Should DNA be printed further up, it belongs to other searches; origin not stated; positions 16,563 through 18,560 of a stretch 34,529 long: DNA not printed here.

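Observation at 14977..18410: Compact ECF-sigma module: sigma, membrane anti-sigma-like protein, polyanionic secreted protein and TPR-beta-barrel OMP, a candidate undescribed envelope system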

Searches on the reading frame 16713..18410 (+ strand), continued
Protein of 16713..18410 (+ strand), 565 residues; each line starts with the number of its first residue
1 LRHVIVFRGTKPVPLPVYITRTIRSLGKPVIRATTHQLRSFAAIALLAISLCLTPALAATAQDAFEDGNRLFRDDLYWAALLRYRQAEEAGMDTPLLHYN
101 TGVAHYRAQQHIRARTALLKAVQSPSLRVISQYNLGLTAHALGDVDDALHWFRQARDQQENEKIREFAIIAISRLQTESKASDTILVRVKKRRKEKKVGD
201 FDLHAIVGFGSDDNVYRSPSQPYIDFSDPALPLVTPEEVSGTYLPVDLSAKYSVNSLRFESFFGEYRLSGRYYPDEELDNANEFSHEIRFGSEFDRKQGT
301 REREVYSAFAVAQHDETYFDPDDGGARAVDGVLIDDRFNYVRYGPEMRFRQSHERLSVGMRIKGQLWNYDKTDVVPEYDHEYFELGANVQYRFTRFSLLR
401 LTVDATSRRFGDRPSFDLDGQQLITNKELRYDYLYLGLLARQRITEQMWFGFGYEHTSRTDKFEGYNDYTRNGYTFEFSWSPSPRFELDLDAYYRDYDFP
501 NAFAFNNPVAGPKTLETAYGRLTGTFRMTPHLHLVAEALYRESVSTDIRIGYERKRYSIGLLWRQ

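Call 51: find_encoding_contigs(protein=P0400, flank=6000, max_places=1)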
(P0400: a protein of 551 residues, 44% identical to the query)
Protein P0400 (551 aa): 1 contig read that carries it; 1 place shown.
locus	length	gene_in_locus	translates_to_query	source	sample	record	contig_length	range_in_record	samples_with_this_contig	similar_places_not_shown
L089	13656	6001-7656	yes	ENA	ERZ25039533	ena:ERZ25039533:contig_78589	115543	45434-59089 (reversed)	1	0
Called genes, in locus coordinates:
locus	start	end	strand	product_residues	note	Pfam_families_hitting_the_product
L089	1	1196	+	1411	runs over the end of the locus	PF25917:BSH_RND (weak), PF25973:BSH_CzcB (weak), PF25876:HH_MFP_RND (weak), PF25954:Beta-barrel_RND_2, PF00873:ACR_tran, PF03176:MMPL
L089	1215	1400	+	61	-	-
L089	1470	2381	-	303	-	PF00126:HTH_1, PF03466:LysR_substrate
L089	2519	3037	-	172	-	-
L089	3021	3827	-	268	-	PF00497:SBP_bac_3, PF10613:Lig_chan-Glu_bd (weak)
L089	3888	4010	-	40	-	-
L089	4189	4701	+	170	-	PF04542:Sigma70_r2, PF08281:Sigma70_r4_2, PF04545:Sigma70_r4 (weak)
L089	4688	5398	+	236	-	PF13490:zf-HC2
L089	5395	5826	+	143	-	-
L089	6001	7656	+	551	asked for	PF13414:TPR_11 (faint), PF13432:TPR_16 (weak)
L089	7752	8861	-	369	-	PF03544:TonB_C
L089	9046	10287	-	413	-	-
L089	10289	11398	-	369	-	PF00072:Response_reg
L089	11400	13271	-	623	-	PF00512:HisKA (faint), PF19443:DAHL, PF02518:HATPase_c, PF14501:HATPase_c_5 (weak)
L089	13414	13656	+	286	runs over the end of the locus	PF01171:ATP_bind_3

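Call 52: find_encoding_contigs(protein=P0468, flank=6000, max_places=1)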
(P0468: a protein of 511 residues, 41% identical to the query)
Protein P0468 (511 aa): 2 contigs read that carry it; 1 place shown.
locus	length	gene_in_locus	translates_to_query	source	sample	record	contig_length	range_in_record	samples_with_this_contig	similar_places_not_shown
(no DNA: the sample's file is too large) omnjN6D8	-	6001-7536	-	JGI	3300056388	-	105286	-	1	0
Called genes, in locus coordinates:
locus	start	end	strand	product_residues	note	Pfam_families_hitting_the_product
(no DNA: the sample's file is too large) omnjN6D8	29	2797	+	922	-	PF07715:Plug (weak), PF00593:TonB_dep_Rec_b-barrel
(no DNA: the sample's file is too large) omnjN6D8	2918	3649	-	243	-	PF00072:Response_reg, PF00486:Trans_reg_C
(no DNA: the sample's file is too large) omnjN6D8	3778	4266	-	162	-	-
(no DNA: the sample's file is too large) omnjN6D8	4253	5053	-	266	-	PF00497:SBP_bac_3, PF10613:Lig_chan-Glu_bd (weak)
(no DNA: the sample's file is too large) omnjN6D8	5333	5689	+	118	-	-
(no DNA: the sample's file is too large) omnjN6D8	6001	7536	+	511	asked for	PF07719:TPR_2 (faint), PF13414:TPR_11 (faint), PF13432:TPR_16, PF00515:TPR_1 (faint)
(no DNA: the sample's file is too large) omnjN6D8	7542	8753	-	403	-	PF03544:TonB_C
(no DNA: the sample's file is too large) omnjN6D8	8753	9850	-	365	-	PF00072:Response_reg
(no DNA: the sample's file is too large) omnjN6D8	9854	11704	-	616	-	PF00512:HisKA (faint), PF19443:DAHL, PF02518:HATPase_c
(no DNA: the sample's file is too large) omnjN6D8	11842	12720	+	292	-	PF01171:ATP_bind_3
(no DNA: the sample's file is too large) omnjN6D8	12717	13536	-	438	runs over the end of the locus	PF00072:Response_reg (weak), PF00069:Pkinase, PF01636:APH (faint), PF03109:ABC1 (faint), PF07714:PK_Tyr_Ser-Thr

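Call 61: find_encoding_contigs(protein=P0492, flank=6000, max_places=1)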
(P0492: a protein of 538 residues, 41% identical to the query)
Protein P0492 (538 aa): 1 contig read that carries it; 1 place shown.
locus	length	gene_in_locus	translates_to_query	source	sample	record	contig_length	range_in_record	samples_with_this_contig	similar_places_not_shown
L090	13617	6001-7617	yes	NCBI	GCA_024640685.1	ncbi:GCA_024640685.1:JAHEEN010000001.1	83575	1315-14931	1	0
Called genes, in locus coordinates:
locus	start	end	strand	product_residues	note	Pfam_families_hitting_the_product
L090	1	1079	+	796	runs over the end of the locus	?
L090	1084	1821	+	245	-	PF06347:SH3_4 (weak), PF08239:SH3_3, PF13505:OMP_b-brl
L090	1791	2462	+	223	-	PF13505:OMP_b-brl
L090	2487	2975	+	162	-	PF00578:AhpC-TSA, PF08534:Redoxin, PF00255:GSHPx (weak), PF00085:Thioredoxin, PF13098:Thioredoxin_2, PF13905:Thioredoxin_8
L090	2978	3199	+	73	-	PF14086:DUF4266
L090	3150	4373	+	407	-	PF12094:DUF3570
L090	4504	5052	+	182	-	PF04542:Sigma70_r2, PF22029:PhyR_sigma2 (weak), PF08281:Sigma70_r4_2, PF04545:Sigma70_r4 (weak)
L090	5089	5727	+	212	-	-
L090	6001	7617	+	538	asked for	PF00515:TPR_1 (faint), PF07719:TPR_2 (faint), PF13181:TPR_8 (faint), PF13424:TPR_12 (faint), PF13432:TPR_16 (weak)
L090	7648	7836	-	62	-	PF14255:Zn_ribbon_21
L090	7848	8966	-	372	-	PF00089:Trypsin, PF13365:Trypsin_2, PF13180:PDZ_2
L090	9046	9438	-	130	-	PF00583:Acetyltransf_1, PF13673:Acetyltransf_10, PF13508:Acetyltransf_7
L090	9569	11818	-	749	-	PF06452:CBM9_1, PF19313:DUF5916 (weak)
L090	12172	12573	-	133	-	PF19649:DUF6152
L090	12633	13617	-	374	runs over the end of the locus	PF07969:Amidohydro_3 (faint), PF01979:Amidohydro_1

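Call 62: find_encoding_contigs(protein=P0268, flank=6000, max_places=1)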
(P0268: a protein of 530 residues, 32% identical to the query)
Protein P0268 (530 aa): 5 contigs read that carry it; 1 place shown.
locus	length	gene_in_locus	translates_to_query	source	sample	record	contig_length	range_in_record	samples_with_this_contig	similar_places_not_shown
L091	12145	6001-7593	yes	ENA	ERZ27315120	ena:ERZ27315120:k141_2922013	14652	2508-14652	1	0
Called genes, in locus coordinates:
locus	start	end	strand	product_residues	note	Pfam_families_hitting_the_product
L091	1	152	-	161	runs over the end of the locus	-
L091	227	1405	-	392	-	-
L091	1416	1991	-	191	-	-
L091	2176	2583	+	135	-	PF04241:DUF423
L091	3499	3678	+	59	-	-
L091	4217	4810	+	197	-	PF04542:Sigma70_r2, PF08281:Sigma70_r4_2, PF04545:Sigma70_r4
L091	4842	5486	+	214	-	-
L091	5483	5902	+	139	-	-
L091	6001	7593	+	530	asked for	PF07719:TPR_2 (faint), PF13181:TPR_8 (faint), PF00515:TPR_1 (faint)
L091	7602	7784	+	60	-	-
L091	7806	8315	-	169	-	-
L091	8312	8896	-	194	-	-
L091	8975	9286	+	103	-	-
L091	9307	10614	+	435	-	PF00589:Phage_integrase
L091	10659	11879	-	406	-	PF07804:HipA_C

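Call 63: find_encoding_contigs(protein=P0418, flank=6000, max_places=1)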
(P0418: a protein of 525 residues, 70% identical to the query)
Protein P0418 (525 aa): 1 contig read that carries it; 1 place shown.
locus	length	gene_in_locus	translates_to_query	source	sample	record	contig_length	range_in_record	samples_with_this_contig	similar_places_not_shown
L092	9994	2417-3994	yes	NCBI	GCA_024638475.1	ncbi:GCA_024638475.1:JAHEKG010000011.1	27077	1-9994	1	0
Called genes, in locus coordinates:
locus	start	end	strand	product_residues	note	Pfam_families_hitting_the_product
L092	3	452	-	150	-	?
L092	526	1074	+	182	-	PF04542:Sigma70_r2, PF08281:Sigma70_r4_2, PF04545:Sigma70_r4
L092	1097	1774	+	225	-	PF13490:zf-HC2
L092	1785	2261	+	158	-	-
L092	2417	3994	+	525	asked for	PF21545:T7SS_EccA1_N (weak), PF00515:TPR_1 (faint), PF13432:TPR_16 (weak)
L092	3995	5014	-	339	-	PF00296:Bac_luciferase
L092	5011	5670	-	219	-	PF07987:DUF1775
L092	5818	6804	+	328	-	PF02729:OTCace_N, PF00185:OTCace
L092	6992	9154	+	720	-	PF00924:MS_channel_2nd, PF21082:MS_channel_3rd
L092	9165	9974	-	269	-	PF01408:GFO_IDH_MocA (faint), PF03807:F420_oxidored, PF03447:NAD_binding_3 (weak), PF14748:P5CR_dimer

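Call 64: find_encoding_contigs(protein=P0255, flank=6000, max_places=1)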
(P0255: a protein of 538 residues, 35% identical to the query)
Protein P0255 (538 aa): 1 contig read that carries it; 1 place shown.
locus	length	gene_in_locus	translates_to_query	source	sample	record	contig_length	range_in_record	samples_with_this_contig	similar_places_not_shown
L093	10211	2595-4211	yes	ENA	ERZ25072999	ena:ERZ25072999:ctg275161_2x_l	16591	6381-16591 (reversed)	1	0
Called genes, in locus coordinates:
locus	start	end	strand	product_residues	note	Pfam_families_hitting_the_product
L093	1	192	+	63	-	?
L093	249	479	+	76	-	-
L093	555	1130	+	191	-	PF04542:Sigma70_r2, PF08281:Sigma70_r4_2, PF04545:Sigma70_r4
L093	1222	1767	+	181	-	-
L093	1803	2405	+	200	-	-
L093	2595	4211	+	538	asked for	PF07719:TPR_2 (faint), PF00515:TPR_1 (faint), PF13424:TPR_12 (faint), PF13432:TPR_16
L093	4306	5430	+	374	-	PF02826:2-Hacid_dh_C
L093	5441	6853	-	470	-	PF00749:tRNA-synt_1c, PF19269:Anticodon_2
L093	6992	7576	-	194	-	PF03544:TonB_C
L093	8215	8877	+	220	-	PF04493:Endonuclease_5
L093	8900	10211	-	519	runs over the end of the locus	PF00795:CN_hydrolase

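Call 74: search_protein_families(library=pfam, proteins=[P0251, P0484], max_evalue=0.1)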
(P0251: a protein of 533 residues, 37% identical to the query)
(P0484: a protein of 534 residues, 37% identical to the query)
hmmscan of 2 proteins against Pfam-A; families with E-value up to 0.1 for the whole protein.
P0251 (533 aa): 11 families
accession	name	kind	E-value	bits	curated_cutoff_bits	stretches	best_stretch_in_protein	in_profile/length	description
PF07719.23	TPR_2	-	1.6e-07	31.3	27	1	58-85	1-28/34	Tetratricopeptide repeat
PF04575.19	SlipAM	-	3.9e-06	27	22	1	173-419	6-210/288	Surface lipoprotein assembly modifier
PF13424.12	TPR_12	-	6.4e-06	26.7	30.1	1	39-85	25-72/77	Tetratricopeptide repeat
PF00515.34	TPR_1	-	2.1e-05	24.6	27.8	1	58-84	1-27/34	Tetratricopeptide repeat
PF13432.12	TPR_16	-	0.00013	22.8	32.7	1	29-88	2-62/65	Tetratricopeptide repeat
PF13414.12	TPR_11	-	0.00056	20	26.8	1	31-71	1-41/42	TPR repeat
PF07721.20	TPR_4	-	0.00057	20.7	27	1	92-116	1-25/26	Tetratricopeptide repeat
PF13374.12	TPR_10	-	0.0022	18.4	27.5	0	63-85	7-29/42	Tetratricopeptide repeat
PF13431.12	TPR_17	-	0.0039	17.8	24.4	0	57-78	12-33/34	Tetratricopeptide repeat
PF21545.3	T7SS_EccA1_N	-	0.012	15.4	27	1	61-128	171-239/272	T7SS, ESX-1 secretion system protein EccA1, N-terminal domain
PF12895.13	ANAPC3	-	0.044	14.5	27.2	0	72-118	3-49/82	Anaphase-promoting complex, cyclosome, subunit 3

P0484 (534 aa): 12 families
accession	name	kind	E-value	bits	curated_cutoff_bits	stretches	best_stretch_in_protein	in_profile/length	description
PF04575.19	SlipAM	-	2.4e-06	27.7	22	1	171-376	3-180/288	Surface lipoprotein assembly modifier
PF07719.23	TPR_2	-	2.6e-05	24.5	27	1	62-88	2-28/34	Tetratricopeptide repeat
PF13432.12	TPR_16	-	0.00021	22.1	32.7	2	71-122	7-59/65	Tetratricopeptide repeat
PF00515.34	TPR_1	-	0.0003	20.9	27.8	1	65-87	5-27/34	Tetratricopeptide repeat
PF10677.15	DUF2490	-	0.00031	20.9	29.8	0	323-374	15-59/186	Protein of unknown function (DUF2490)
PF13174.12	TPR_6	-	0.0011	19.9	26.3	0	97-121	2-26/33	Tetratricopeptide repeat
PF13424.12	TPR_12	-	0.0051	17.4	30.1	0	43-87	26-71/77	Tetratricopeptide repeat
PF13176.12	TPR_7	-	0.0053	17.2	27.9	0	65-87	3-25/36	Tetratricopeptide repeat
PF13181.12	TPR_8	-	0.015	15.9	25.7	0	65-87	5-27/34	Tetratricopeptide repeat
PF13414.12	TPR_11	-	0.016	15.3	26.8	0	43-74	10-41/42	TPR repeat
PF21545.3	T7SS_EccA1_N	-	0.063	13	27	1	66-131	173-241/272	T7SS, ESX-1 secretion system protein EccA1, N-terminal domain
PF13374.12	TPR_10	-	0.082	13.4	27.5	0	65-89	6-30/42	Tetratricopeptide repeat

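Call 75: search_solved_structures(query=A4, max_evalue=1)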
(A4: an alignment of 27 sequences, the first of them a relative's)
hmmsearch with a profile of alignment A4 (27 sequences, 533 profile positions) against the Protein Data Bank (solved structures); distinct sequences matched with E-value up to 1: 231 (the best 60 are shown).
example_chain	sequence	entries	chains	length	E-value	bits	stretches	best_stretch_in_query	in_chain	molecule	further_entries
9qhb_A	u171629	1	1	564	1.2e-75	258.2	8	32-126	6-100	Engineered tetratricopeptide repeat protein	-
8bu0_A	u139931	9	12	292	1e-41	146.2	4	32-113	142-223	Consensus tetratricopeptide repeat protein | Crystal structure of an 8-repeat consensus TPR superhelix with Zinc. | Monomer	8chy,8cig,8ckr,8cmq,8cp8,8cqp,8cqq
9qhc_A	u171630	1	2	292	2.5e-39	138.4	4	39-115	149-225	Engineered tetratricopeptide repeat protein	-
7y4i_A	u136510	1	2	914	6.9e-21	77.5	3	38-131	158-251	Probable UDP-N-acetylglucosamine--peptide N-acetylglucosaminyltransferase SPINDLY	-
8dtf_A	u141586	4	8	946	8.3e-21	77.2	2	38-131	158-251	Probable UDP-N-acetylglucosamine--peptide N-acetylglucosaminyltransferase SPINDLY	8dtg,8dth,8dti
6xt9_D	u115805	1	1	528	8.7e-21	77.2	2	23-158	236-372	Bardet-Biedl syndrome 4 protein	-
8ch0_A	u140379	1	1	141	1.9e-20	76.1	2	32-114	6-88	Consensus tetratricopeptide repeat protein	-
2fo7_A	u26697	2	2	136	2.7e-20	75.6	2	34-108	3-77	SYNTHETIC CONSENSUS TPR PROTEIN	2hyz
6vbu_4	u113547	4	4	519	4.5e-20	74.8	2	25-158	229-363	Bardet-Biedl syndrome 4 protein homolog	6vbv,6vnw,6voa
7yeh_B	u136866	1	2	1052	9e-17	63.9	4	34-140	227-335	UDP-N-acetylglucosamine--peptide N-acetylglucosaminyltransferase 110 kDa subunit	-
7yea_A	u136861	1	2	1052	9.2e-17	63.9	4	34-140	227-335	UDP-N-acetylglucosamine--peptide N-acetylglucosaminyltransferase 110 kDa subunit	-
3kd7_A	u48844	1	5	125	1.8e-16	62.9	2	33-107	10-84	CTPR390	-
7ntf_A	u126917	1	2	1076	4.1e-16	61.8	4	34-140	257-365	Isoform 1 of UDP-N-acetylglucosamine--peptide N-acetylglucosaminyltransferase 110 kDa subu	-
1w3b_A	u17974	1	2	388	1.2e-15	60.3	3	33-139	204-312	UDP-N-ACETYLGLUCOSAMINE--PEPTIDE N-ACETYLGLUCOSAMINYLTRANSFERASE 110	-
6eou_A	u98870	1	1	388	2.5e-15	59.2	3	33-139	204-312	UDP-N-acetylglucosamine--peptide N-acetylglucosaminyltransferase 110 kDa subunit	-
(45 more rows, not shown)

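Call 82: find_related_loci(query=A6, collection=metagenome_contigs, flank=5000)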
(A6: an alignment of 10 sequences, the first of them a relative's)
Query A6 (408 aa) in metagenome_contigs; peptide patterns used: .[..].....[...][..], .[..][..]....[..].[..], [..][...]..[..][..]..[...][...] (x = any residue, [..] = any of these).
399 stretches matched a pattern; 229 encode a relative of the query (tblastn E <= 1e-3); the best 80 are kept; 80 distinct loci.
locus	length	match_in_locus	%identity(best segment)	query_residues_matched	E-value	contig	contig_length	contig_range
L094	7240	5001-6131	51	26-408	3e-119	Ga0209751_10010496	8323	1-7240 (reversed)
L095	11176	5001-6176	48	8-408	5e-114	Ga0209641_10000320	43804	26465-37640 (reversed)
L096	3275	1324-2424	44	42-408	1e-102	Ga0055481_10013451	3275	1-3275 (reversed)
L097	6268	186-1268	41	49-406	4e-83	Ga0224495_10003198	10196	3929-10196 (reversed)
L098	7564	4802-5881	41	46-405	1e-82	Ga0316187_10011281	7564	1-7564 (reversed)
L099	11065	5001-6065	41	44-408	2e-82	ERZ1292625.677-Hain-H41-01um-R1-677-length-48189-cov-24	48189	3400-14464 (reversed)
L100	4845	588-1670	40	45-406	1e-81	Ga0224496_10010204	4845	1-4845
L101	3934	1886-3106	37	5-406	4e-79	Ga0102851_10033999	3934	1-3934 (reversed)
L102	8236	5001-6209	38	6-406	3e-78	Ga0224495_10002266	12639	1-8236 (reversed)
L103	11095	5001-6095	39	41-403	5e-78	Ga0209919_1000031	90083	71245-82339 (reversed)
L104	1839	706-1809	39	40-408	1e-80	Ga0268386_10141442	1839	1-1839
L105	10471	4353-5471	39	42-406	5e-76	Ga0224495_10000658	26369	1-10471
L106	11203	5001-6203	37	10-406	1e-75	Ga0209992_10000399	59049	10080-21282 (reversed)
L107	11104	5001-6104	39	42-407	3e-75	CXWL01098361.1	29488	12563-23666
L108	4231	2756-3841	40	36-397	6e-75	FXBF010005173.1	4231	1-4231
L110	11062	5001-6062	40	49-406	5e-74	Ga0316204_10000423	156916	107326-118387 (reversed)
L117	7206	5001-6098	39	42-406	8e-71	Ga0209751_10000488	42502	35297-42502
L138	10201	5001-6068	36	40-404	3e-64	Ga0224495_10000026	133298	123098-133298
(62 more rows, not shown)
